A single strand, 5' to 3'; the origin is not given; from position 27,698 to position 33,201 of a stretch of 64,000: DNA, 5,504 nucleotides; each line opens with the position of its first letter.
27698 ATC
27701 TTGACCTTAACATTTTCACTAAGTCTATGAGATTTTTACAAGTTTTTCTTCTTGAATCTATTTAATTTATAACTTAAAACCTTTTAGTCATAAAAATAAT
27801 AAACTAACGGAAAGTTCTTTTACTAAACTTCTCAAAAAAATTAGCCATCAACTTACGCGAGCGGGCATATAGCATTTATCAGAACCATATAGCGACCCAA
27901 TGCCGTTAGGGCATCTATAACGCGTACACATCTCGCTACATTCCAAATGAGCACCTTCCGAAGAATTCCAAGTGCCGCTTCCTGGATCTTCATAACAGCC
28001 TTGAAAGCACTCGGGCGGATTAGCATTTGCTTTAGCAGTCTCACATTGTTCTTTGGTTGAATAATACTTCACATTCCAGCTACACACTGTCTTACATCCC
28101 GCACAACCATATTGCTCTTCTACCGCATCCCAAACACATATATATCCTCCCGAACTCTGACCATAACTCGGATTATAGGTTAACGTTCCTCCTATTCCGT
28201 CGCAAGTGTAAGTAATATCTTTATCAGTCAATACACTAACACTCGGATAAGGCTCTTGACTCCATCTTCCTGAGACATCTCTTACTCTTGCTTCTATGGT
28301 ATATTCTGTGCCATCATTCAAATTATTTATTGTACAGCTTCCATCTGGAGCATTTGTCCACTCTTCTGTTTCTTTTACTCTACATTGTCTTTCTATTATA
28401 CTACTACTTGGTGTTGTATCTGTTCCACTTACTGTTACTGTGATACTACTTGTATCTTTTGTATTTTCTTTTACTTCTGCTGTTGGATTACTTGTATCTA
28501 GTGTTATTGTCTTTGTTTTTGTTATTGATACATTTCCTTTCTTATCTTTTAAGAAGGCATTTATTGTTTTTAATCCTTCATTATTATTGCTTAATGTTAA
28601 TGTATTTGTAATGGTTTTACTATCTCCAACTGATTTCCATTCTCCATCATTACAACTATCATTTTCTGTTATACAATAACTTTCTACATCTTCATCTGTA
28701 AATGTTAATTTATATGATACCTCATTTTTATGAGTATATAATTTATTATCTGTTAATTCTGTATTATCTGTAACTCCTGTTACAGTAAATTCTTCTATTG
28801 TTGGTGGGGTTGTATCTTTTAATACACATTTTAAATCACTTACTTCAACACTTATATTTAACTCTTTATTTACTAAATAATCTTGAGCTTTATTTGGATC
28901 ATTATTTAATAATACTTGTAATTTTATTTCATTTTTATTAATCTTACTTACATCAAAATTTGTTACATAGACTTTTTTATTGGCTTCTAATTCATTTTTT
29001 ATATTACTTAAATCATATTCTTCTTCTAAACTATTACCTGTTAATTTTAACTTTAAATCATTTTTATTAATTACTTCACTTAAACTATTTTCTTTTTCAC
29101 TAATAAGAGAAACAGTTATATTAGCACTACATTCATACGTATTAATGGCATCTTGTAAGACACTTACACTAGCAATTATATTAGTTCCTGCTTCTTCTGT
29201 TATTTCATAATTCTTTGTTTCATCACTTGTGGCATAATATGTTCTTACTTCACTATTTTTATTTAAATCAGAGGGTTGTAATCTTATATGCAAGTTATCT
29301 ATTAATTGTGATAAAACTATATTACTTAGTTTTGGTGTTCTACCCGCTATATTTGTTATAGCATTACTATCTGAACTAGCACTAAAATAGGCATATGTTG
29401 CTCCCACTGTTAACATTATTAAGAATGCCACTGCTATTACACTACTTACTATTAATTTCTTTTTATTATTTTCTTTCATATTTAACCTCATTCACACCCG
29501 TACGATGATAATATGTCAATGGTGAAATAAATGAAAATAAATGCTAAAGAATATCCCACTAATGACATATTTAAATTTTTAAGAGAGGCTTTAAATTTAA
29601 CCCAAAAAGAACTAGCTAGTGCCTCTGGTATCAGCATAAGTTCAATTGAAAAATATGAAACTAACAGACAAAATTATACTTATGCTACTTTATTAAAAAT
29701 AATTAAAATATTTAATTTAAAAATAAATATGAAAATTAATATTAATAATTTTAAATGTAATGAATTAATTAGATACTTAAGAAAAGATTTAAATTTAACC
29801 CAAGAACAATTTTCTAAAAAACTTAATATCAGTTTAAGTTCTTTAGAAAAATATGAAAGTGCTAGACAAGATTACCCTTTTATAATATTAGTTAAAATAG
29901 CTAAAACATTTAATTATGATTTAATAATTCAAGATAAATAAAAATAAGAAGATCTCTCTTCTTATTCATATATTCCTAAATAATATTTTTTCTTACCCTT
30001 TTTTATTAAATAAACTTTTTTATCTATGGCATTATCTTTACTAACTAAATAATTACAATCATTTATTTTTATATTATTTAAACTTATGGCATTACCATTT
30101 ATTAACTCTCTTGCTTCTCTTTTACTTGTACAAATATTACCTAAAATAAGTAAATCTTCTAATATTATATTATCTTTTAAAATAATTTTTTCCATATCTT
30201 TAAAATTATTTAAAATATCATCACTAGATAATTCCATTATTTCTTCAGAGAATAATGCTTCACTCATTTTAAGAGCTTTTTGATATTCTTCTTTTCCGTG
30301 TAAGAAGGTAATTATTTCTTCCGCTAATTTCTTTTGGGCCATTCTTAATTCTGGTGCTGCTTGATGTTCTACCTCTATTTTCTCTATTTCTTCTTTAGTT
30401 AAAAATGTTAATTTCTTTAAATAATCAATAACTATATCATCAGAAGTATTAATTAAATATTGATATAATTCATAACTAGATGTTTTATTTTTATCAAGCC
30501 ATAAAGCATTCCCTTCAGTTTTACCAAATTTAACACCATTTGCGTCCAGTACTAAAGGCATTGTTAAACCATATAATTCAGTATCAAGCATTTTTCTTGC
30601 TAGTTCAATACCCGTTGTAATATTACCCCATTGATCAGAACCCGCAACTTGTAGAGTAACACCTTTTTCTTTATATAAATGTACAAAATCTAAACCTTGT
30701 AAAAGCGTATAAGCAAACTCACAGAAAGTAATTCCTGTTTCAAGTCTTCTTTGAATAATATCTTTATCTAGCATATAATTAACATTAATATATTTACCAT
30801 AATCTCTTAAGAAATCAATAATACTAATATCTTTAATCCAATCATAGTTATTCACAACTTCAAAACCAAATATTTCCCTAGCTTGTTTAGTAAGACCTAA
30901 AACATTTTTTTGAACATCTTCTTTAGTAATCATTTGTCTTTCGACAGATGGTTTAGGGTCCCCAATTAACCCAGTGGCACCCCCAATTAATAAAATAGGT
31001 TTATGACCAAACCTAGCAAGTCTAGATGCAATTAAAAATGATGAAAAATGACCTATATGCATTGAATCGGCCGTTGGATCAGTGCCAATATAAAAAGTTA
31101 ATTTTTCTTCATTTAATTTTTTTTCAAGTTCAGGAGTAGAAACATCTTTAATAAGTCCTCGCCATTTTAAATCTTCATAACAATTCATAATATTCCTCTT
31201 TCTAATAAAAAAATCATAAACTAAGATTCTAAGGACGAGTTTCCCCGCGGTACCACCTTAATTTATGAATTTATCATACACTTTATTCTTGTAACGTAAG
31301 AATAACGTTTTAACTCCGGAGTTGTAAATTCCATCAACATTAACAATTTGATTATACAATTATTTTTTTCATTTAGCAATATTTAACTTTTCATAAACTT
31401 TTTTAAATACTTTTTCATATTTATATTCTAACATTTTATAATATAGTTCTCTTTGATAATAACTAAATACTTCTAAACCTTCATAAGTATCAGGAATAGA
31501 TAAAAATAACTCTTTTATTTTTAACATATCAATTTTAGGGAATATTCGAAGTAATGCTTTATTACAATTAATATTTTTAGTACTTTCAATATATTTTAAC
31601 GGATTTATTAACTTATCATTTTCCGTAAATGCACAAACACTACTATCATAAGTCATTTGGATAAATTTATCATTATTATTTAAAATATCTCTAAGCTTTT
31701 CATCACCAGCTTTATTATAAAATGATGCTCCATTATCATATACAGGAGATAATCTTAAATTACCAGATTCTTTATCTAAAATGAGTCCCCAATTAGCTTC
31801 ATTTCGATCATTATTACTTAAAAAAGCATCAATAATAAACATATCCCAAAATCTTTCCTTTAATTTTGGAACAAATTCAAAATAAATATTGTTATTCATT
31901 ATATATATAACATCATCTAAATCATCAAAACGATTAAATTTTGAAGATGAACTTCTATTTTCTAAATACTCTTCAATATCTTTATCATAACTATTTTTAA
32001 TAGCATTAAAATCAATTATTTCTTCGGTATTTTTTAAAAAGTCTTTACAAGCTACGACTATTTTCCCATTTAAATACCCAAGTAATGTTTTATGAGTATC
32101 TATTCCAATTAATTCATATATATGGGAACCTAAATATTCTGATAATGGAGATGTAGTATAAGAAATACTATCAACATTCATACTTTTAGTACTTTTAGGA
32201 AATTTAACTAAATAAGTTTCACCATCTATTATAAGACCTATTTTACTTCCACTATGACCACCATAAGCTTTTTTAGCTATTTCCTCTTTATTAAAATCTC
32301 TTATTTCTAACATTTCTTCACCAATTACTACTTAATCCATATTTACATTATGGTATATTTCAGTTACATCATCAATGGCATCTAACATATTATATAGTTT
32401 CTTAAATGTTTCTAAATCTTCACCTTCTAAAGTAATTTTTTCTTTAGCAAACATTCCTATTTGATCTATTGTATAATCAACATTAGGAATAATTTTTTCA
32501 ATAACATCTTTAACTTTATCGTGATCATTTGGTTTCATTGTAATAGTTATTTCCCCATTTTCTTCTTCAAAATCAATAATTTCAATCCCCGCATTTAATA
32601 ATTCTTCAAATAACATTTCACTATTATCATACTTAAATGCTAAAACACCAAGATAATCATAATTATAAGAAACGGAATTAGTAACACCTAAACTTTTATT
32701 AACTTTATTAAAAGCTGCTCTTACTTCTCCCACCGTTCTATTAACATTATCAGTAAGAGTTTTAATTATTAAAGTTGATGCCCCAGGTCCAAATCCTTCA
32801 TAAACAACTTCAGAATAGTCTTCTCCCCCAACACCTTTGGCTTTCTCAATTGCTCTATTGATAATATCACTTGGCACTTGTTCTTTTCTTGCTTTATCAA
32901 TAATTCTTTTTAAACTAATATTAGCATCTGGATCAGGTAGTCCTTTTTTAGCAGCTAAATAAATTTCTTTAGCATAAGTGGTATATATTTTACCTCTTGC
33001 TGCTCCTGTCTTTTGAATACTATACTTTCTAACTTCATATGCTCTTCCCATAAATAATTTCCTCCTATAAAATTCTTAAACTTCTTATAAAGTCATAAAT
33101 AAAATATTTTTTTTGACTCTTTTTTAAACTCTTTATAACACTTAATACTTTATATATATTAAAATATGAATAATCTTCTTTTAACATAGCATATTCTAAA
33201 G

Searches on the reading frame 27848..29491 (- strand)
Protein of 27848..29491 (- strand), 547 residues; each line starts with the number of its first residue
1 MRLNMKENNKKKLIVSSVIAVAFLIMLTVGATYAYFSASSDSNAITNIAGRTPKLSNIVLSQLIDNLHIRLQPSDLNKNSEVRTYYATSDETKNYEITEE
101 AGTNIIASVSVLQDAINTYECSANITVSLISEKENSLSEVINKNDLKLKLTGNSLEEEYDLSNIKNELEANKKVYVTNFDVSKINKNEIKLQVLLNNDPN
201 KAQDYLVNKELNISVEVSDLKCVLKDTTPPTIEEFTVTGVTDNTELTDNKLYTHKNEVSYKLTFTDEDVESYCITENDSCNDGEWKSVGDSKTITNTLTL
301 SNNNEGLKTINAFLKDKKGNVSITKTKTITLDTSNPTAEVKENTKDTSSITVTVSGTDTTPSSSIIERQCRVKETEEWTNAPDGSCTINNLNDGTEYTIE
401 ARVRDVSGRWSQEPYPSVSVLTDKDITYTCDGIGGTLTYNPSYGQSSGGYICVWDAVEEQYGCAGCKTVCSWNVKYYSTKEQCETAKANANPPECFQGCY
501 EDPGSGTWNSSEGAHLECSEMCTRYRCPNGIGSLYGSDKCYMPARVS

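Call 7: search_protein_families(library=pfam, proteins=[window:27848-29491:-], max_evalue=0.001)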
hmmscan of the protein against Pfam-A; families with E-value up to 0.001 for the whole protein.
window:27848-29491:- (547 aa): 1 family
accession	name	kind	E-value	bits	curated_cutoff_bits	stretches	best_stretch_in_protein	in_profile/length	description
PF07495.19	Y_Y_Y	-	1.9e-05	24.9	26.6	0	376-419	19-61/65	Y_Y_Y domain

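Call 10: search_protein_families(library=ncbifam, proteins=[window:27848-29491:-], max_evalue=0.001)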
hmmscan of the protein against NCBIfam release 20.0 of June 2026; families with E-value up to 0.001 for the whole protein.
window:27848-29491:- (547 aa): 0 families

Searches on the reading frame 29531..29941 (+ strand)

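Call 21: search_protein_families(library=pfam, proteins=[window:29531-29941:+], max_evalue=0.001)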
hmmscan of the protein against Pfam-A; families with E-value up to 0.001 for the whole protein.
window:29531-29941:+ (136 aa): 9 families
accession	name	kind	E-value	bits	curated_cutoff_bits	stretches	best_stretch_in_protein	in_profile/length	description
PF01381.28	HTH_3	-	4e-24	84.8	23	2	16-65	3-52/55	Helix-turn-helix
PF12844.13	HTH_19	-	1.3e-17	63.8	30.2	2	14-67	4-57/64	Helix-turn-helix domain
PF13560.12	HTH_31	-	9.8e-14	51.9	27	2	17-61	9-54/64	Helix-turn-helix domain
PF13443.12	HTH_26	-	9.7e-09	35.8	22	1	21-65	9-54/63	Cro/C1-type HTH DNA-binding domain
PF15731.11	MqsA_antitoxin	-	1e-07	32.6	30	0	2-61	63-120/131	Antitoxin component of bacterial toxin-antitoxin system, MqsA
PF20432.4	Xre-like-HTH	-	9e-06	26.3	25.8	0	17-41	18-42/63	Antitoxin Xre-like helix-turn-helix domain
PF13412.12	HTH_24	-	4.2e-05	23.5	21.9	0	13-40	8-35/48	Winged helix-turn-helix DNA-binding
PF13413.12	HTH_25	-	0.00033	20.9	24.6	0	81-112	3-34/62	Helix-turn-helix domain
PF08279.18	HTH_11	-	0.00055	20.2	25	0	11-42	3-35/55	HTH domain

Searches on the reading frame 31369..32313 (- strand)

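Call 7: search_protein_families(library=pfam, proteins=[window:31369-32313:-], max_evalue=0.001)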
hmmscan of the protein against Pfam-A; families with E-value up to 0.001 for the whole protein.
window:31369-32313:- (314 aa): 1 family
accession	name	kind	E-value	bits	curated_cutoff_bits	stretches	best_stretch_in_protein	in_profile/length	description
PF07804.18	HipA_C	-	1.2e-07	32.1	30.5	1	30-199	19-165/213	HipA-like C-terminal domain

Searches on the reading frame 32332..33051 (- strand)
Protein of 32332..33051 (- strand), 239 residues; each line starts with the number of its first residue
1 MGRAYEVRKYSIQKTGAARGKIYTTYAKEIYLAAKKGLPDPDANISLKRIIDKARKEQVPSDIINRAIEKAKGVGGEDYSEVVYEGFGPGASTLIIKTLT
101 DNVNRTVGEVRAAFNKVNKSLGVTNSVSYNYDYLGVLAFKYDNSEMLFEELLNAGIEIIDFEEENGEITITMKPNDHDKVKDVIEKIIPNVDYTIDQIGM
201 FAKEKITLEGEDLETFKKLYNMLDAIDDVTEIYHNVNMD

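Call 7: search_protein_families(library=pfam, proteins=[window:32332-33051:-], max_evalue=0.001)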
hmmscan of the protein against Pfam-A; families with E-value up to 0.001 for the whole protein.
window:32332-33051:- (239 aa): 3 families
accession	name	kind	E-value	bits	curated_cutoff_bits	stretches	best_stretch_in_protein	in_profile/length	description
PF01709.26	Transcrip_reg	-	5.8e-39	133.8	27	1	79-236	1-160/160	TACO1/YebC second and third domain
PF20772.2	TACO1_YebC_N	-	6.9e-22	78.1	36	1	5-73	3-72/73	TACO1/YebC protein N-terminal domain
PF15969.10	RexA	-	0.00059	19.9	25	1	124-206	148-231/235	Intracellular sensor of Lambda phage, Abi component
